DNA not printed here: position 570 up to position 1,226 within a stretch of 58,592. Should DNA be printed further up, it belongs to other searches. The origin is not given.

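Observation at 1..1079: Tandem array of at least three small six-cysteine proteins of no recognisable family, running off the window edge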

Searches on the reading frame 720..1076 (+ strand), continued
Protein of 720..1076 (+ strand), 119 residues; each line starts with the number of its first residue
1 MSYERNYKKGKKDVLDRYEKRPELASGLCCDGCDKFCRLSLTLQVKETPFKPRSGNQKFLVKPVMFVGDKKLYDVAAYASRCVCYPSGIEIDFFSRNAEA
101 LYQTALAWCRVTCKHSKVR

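Call 82: search_protein_families(library=pfam, alignment_id=A3, max_evalue=5)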
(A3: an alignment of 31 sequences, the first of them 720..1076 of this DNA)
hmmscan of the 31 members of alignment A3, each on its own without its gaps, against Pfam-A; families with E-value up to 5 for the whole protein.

A. member 1, window:720-1076:+ (119 aa): 0 families

B. families by the number of members that match (of 31 scanned): 10 families
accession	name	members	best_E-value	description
PF22926.2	C1-like_CT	3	0.016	C1 domain-like, C-terminal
PF15323.11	Ashwin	1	0.0031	Developmental protein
PF01380.27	SIS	1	0.0044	SIS domain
PF16046.10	FAM76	1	0.017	FAM76 protein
PF08859.16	DGC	1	0.025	DGC domain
PF21859.2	Replitron_HUH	1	0.069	Replitron, HUH endonuclease domain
PF06301.17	Lambda_Kil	1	0.12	Bacteriophage lambda Kil protein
PF18626.7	Gln_deamidase_2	1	0.17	Glutaminase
PF01253.27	SUI1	1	0.25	Translation initiation factor SUI1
PF22268.1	DUF6954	1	0.3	Family of unknown function (DUF6954)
